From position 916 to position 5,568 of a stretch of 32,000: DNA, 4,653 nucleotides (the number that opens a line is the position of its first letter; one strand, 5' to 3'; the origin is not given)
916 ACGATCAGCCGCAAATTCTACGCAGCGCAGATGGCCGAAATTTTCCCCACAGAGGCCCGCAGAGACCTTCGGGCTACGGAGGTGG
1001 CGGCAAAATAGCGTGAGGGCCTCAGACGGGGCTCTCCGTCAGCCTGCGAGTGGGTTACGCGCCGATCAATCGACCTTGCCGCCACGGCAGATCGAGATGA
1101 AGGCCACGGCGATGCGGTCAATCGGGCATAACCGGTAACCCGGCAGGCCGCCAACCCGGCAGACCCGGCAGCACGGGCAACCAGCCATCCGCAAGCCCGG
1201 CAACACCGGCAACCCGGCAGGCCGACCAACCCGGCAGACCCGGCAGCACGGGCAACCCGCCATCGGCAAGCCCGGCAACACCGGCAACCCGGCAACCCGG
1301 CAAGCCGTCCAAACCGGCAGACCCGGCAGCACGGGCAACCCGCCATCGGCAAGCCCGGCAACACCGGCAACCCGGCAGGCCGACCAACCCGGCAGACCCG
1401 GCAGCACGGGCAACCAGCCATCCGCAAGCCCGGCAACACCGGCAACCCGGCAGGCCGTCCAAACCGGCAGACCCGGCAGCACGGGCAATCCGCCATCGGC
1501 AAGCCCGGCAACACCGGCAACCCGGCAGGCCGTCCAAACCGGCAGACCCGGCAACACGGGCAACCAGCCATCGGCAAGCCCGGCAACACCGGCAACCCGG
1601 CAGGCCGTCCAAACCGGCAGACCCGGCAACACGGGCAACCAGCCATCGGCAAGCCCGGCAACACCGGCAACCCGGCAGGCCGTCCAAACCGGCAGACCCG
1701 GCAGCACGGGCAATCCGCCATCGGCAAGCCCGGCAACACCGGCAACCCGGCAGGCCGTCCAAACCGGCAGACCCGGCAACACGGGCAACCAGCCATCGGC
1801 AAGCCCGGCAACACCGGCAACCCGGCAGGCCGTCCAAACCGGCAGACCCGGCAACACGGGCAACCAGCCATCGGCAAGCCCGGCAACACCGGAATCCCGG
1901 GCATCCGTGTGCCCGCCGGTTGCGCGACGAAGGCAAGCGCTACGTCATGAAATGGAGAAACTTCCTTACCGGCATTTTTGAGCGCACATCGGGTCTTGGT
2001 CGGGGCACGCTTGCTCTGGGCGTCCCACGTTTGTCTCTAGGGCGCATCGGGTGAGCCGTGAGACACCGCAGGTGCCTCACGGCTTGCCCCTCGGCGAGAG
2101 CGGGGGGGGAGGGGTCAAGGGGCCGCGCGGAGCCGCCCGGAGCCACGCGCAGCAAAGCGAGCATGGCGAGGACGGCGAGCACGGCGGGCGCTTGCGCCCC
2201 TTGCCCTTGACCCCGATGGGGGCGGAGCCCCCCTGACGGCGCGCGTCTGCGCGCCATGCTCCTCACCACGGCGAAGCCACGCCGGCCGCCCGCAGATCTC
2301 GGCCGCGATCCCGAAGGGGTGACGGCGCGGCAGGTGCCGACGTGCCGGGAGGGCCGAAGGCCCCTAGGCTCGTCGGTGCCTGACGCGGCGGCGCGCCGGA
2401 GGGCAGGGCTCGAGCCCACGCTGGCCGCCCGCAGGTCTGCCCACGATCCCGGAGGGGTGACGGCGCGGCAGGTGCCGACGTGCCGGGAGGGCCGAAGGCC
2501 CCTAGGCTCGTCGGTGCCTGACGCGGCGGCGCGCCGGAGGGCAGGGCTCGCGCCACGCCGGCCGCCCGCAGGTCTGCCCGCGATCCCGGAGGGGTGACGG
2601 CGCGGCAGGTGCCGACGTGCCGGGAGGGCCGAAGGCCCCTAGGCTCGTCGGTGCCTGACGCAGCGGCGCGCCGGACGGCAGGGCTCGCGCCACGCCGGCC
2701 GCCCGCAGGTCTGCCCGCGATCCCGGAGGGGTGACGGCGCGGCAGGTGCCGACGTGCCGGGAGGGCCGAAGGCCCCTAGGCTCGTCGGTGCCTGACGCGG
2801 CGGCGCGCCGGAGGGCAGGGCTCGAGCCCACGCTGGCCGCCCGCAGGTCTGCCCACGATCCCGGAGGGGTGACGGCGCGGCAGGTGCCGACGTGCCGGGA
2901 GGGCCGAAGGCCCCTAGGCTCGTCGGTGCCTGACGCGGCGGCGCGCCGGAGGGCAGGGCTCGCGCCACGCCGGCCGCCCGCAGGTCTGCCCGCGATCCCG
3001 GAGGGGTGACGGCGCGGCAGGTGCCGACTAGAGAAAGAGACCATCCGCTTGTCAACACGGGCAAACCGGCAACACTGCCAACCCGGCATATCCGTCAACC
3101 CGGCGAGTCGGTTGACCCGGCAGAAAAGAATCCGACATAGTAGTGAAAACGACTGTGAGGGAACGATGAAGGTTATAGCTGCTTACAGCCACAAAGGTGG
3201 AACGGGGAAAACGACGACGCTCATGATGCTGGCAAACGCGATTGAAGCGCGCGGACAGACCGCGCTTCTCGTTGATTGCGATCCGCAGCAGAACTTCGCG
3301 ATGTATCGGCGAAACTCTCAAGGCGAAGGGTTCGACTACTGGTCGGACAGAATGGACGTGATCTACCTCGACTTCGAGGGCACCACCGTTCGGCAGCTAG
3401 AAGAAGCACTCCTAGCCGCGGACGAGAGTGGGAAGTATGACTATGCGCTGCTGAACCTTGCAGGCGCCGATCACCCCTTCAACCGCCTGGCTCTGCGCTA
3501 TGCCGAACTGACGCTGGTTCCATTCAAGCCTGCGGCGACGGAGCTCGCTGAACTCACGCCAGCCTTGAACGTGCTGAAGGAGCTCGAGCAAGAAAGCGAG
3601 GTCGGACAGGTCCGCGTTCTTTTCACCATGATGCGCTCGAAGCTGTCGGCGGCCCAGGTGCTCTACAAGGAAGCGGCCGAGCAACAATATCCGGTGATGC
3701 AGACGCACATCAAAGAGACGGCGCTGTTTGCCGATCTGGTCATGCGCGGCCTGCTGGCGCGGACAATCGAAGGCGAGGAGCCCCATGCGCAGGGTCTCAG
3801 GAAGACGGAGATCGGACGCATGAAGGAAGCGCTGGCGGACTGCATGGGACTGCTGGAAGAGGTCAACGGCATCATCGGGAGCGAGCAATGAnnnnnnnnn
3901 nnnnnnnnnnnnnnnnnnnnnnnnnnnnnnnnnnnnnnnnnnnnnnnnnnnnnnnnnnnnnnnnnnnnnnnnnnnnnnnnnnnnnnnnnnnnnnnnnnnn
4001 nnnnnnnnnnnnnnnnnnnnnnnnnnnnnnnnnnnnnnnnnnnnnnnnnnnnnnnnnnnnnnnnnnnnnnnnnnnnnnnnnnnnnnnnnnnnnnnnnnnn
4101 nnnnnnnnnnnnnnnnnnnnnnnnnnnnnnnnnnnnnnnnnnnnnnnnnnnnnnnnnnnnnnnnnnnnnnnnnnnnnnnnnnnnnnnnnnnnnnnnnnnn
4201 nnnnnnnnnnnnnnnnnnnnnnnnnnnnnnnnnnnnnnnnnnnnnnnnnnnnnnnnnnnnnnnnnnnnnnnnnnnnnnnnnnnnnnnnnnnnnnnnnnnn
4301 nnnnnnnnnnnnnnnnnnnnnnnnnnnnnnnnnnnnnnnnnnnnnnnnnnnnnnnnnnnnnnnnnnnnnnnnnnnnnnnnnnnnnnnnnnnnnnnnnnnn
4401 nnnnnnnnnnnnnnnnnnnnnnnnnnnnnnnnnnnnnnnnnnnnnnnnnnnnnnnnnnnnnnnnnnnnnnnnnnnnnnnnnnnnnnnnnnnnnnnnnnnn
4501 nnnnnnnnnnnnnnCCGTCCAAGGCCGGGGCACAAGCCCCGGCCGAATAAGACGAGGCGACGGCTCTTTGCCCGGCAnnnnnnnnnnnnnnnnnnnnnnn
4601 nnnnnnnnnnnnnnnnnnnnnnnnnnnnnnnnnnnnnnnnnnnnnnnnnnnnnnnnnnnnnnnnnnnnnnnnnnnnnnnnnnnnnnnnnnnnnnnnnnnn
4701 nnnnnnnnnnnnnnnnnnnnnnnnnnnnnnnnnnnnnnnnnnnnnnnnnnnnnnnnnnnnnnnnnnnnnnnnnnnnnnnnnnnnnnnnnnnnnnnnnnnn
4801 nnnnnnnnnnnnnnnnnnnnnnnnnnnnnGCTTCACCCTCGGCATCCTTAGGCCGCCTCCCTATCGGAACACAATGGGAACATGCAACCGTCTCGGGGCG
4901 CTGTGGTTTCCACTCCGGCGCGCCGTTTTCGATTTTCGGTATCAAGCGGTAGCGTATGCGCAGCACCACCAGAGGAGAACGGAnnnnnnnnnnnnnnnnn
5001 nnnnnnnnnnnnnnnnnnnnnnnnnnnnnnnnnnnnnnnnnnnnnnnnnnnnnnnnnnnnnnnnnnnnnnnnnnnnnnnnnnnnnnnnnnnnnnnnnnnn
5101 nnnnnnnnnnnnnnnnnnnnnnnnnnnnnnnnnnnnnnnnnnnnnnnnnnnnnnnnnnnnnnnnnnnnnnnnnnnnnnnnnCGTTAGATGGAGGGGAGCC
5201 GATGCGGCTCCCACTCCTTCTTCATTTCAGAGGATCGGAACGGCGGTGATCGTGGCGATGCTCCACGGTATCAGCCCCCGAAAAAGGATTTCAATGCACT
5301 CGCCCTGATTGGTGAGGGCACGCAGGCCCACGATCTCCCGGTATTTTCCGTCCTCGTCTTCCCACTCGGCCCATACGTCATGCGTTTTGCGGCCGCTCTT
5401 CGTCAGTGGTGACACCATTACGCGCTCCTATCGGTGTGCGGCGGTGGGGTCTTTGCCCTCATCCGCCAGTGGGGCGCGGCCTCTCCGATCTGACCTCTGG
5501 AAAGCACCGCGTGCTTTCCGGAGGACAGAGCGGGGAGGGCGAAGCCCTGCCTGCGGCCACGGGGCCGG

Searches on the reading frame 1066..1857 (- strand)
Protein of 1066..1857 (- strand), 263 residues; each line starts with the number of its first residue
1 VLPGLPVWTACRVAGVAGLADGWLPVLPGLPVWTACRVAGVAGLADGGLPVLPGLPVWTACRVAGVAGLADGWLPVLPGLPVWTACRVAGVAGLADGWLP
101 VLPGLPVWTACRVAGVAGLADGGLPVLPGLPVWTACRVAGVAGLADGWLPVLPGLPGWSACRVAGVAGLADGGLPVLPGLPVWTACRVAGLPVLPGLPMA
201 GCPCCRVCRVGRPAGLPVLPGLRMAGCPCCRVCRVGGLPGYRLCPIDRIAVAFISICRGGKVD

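Call 61: search_protein_families(library=pfam, max_evalue=0.05, proteins=[window:1066-1857:-])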
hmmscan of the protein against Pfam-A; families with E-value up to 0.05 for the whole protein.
window:1066-1857:- (263 aa): 1 family
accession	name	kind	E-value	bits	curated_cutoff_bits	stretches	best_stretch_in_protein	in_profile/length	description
PF01613.24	Flavin_Reduct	-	0.004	17.7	27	0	46-73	95-122/153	Flavin reductase like domain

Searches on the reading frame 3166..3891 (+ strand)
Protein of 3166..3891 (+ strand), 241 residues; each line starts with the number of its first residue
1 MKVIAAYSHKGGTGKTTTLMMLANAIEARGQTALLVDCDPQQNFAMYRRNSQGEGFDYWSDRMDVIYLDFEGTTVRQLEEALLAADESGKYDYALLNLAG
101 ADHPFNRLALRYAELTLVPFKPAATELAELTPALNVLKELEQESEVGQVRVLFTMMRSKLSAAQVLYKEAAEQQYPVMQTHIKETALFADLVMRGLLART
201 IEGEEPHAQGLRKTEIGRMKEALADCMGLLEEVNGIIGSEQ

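Call 61: search_protein_families(library=pfam, max_evalue=0.05, proteins=[window:3166-3891:+])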
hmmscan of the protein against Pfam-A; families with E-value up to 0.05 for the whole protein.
window:3166-3891:+ (241 aa): 12 families
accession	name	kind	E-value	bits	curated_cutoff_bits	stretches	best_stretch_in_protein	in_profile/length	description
PF07015.17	VirC1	-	2.7e-18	66.6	24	1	1-204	1-198/231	VirC1 protein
PF13614.12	AAA_31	-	1.2e-14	55.1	27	1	1-46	1-46/177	AAA domain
PF01656.29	CbiA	-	4.5e-12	46.4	25.4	1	4-196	1-123/125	CobQ/CobB/MinD/ParA nucleotide binding domain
PF09140.17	MipZ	-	1.8e-06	27.9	20.7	1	4-120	3-129/262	ATPase MipZ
PF00142.24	Fer4_NifH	-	1.1e-05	25.5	25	1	4-43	3-41/271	4Fe-4S iron sulfur cluster binding proteins, NifH/frxC family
PF06564.18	CBP_BcsQ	-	3.1e-05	24.1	21.3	1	1-42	1-42/234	Cellulose biosynthesis protein BcsQ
PF10609.15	ParA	-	0.00035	20.5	27.1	1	2-39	4-41/246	NUBPL iron-transfer P-loop NTPase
PF16575.11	CLP1_P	-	0.00058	20.2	26.6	1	12-43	4-35/188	mRNA cleavage and polyadenylation factor CLP1 P-loop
PF00448.28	SRP54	-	0.0017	18.4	22.7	1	12-102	11-95/196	SRP54-type protein, GTPase domain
PF13604.12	AAA_30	-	0.026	14.7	27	1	11-35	27-51/191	AAA domain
PF25199.1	nSTAND_NTPase5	-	0.029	14.6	34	0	10-45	49-85/145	Novel STAND NTPase 5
PF02374.21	ArsA_ATPase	-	0.029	14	24.3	1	7-45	6-44/305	Anion-transporting ATPase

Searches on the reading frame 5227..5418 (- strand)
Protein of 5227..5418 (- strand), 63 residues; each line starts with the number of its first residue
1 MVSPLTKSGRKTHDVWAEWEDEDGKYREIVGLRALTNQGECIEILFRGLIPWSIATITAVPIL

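Call 51: search_protein_families(library=pfam, max_evalue=0.01, proteins=[window:5227-5418:-])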
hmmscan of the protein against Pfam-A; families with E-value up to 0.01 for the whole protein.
window:5227-5418:- (63 aa): 0 families
